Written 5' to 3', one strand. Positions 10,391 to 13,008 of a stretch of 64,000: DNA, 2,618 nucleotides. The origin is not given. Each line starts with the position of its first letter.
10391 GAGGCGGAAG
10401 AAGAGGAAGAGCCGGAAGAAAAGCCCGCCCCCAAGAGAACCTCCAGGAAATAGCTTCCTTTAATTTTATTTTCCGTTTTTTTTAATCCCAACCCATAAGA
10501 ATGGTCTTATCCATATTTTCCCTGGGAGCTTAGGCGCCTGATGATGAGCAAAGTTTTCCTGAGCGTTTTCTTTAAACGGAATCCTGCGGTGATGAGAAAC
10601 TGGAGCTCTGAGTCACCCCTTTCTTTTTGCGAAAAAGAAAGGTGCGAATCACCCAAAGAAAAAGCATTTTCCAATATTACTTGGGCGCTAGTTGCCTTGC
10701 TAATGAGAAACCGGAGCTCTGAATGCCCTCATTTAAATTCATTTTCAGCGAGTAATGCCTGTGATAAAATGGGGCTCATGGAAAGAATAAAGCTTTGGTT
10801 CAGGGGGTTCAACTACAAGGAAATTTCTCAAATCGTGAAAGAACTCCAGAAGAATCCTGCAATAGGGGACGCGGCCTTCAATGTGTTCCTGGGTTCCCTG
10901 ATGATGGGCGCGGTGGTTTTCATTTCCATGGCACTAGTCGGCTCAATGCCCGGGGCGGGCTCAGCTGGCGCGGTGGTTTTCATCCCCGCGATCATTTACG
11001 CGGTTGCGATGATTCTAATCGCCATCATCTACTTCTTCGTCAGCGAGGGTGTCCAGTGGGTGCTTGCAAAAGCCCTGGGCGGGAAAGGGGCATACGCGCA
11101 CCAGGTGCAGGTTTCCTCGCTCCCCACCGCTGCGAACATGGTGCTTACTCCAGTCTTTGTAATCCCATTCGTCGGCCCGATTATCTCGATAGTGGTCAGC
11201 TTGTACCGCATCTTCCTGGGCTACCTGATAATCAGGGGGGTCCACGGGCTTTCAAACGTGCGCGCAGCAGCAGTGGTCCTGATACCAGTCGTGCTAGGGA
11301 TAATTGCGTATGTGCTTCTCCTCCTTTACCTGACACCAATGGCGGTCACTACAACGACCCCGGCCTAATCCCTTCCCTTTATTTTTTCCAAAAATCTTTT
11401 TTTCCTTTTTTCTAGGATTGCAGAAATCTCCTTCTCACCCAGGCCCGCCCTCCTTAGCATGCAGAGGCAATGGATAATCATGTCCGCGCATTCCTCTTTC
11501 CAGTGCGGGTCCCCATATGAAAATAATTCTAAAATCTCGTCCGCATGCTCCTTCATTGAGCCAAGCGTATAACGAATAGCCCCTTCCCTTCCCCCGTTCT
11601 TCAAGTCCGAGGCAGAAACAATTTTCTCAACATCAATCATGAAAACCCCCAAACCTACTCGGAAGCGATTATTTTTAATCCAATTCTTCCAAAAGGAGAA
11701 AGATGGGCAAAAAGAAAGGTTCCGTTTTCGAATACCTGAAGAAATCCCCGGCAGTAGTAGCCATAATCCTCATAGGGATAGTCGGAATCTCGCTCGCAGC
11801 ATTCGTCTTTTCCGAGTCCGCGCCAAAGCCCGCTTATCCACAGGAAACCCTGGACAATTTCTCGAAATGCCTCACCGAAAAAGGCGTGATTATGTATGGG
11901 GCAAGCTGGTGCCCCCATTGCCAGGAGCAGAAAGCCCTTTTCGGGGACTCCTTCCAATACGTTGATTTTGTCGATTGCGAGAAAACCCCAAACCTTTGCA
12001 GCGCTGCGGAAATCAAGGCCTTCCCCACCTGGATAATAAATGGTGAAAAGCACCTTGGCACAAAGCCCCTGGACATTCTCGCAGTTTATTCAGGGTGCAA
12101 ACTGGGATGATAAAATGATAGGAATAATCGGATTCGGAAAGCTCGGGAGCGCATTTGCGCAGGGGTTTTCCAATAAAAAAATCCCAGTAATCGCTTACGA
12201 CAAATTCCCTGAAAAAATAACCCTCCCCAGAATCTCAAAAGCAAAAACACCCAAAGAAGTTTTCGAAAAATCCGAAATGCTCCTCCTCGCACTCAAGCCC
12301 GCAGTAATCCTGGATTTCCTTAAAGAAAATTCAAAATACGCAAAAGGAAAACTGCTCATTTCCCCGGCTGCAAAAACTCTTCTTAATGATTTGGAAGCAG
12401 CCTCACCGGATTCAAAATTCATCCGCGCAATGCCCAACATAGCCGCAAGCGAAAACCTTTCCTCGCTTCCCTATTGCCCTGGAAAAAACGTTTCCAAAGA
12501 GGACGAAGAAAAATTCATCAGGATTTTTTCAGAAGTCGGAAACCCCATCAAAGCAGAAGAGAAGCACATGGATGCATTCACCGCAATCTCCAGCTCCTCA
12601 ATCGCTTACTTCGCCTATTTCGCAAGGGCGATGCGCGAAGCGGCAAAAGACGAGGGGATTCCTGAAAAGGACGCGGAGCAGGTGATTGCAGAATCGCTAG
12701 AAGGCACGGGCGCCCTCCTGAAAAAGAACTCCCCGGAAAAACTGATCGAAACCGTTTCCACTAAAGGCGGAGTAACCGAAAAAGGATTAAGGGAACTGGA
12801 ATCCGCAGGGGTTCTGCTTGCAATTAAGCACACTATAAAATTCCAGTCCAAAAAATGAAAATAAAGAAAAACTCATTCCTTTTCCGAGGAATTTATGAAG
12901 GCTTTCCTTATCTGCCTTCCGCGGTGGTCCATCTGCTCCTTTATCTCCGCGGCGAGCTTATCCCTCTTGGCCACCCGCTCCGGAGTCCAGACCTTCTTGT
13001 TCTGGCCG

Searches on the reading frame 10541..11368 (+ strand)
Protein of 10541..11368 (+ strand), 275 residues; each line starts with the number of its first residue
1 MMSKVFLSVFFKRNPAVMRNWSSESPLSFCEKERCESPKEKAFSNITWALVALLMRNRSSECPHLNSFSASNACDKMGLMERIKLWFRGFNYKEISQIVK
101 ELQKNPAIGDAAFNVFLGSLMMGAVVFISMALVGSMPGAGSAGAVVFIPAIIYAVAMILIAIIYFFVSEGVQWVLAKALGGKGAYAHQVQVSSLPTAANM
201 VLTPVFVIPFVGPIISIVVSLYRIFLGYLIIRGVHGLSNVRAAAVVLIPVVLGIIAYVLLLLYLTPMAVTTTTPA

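Call 16: search_protein_families(library=pfam, proteins=[window:10541-11368:+], max_evalue=0.01)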
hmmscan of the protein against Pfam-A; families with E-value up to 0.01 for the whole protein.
window:10541-11368:+ (275 aa): 1 family
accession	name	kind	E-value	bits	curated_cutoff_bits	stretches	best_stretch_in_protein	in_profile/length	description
PF04893.22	Yip1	-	1.9e-07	31.6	28.6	1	120-259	30-172/173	Yip1 domain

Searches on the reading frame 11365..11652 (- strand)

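Call 73: search_protein_families(library=pfam, proteins=[window:11365-11652:-], max_evalue=1)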
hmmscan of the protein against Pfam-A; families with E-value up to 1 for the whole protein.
window:11365-11652:- (95 aa): 4 families
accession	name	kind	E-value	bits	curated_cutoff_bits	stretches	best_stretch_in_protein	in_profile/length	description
PF04447.17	dATP-dGTP_PPHyd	-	0.00058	20.5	23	1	29-82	18-70/97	dATP/dGTP pyrophosphohydrolase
PF16804.11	DUF5071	-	0.062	14.1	27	1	32-85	52-104/119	Domain of unknown function (DUF5071)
PF12643.12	MazG-like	-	0.072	13.8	27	1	49-85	32-68/85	MazG-like family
PF03819.22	MazG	-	0.082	13.6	22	1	26-95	7-70/74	MazG nucleotide pyrophosphohydrolase domain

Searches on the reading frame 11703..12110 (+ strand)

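Call 16: search_protein_families(library=pfam, proteins=[window:11703-12110:+], max_evalue=0.01)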
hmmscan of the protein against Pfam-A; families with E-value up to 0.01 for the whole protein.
window:11703-12110:+ (135 aa): 1 family
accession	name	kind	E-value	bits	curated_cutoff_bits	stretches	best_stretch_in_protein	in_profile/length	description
PF00085.26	Thioredoxin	-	4.1e-06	27.2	23.5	1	50-113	7-79/103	Thioredoxin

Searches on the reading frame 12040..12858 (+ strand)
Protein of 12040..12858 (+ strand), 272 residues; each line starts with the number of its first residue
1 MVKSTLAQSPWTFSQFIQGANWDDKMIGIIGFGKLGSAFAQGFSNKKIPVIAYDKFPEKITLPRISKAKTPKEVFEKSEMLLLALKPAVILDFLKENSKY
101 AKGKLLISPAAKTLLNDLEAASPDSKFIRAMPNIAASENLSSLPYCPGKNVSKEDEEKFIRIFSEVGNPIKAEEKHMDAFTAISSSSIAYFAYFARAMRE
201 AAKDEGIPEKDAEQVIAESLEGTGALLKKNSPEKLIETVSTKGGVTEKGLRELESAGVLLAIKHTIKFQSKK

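Call 16: search_protein_families(library=pfam, proteins=[window:12040-12858:+], max_evalue=0.01)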
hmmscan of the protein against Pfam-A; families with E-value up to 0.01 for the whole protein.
window:12040-12858:+ (272 aa): 4 families
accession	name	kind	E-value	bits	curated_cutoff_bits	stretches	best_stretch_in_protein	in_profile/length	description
PF14748.11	P5CR_dimer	-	1.6e-26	93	25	1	174-267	1-96/105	Pyrroline-5-carboxylate reductase dimerisation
PF03807.23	F420_oxidored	-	1.4e-11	45.3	21.6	1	27-111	2-93/94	NADP oxidoreductase coenzyme F420-dependent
PF02826.25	2-Hacid_dh_C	-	2e-07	31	25.1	1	7-85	19-99/178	D-isomer specific 2-hydroxyacid dehydrogenase, NAD binding domain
PF03446.21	NAD_binding_2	-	0.00051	20.5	21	1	27-105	2-88/161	NAD binding domain of 6-phosphogluconate dehydrogenase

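Call 33: find_related_loci(query=A3, collection=genome_contigs, flank=10000)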
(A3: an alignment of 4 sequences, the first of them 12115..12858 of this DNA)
Query A3 (247 aa) in genome_contigs; peptide patterns used: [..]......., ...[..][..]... (x = any residue, [..] = any of these).
142 stretches matched a pattern; 7 encode a relative of the query (tblastn E <= 1e-3); 7 distinct loci.
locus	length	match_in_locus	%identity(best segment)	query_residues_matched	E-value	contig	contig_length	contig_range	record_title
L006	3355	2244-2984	61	1-247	1e-96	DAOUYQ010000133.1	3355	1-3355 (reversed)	MAG TPA_asm: Candidatus Micrarchaeota archaeon isolate CSMAG_931 CSMAG_931_k141_2574437_length_3355_cov_6.0000, whole ge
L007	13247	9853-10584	59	1-247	5e-91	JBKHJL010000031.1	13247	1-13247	MAG: Candidatus Micrarchaeia archaeon isolate D4M11_51 NODE_2617_length_13247_cov_8.704669, whole genome shotgun sequenc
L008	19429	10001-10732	62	1-247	1e-90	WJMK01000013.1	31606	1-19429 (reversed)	MAG: Candidatus Micrarchaeota archaeon isolate Bin_386 k141_1194829, whole genome shotgun sequence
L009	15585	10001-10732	60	1-247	1e-89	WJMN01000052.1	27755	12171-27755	MAG: Candidatus Micrarchaeota archaeon isolate Bin_349 k141_4117767, whole genome shotgun sequence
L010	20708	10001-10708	62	9-247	6e-89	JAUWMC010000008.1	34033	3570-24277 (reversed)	MAG: Candidatus Micrarchaeota archaeon isolate CSMAG_2388 CSMAG_2388_k141_1547711_length_34033_cov_7.9201, whole genome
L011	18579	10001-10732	60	1-247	8e-92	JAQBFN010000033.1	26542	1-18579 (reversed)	MAG: Candidatus Micrarchaeota archaeon isolate MAG_440_bin-23 440_bin-23_ctg-33, whole genome shotgun sequence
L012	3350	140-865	38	1-241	5e-41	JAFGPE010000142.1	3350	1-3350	MAG: Candidatus Woesearchaeota archaeon isolate Zod_Metabat.672 k87_12501189, whole genome shotgun sequence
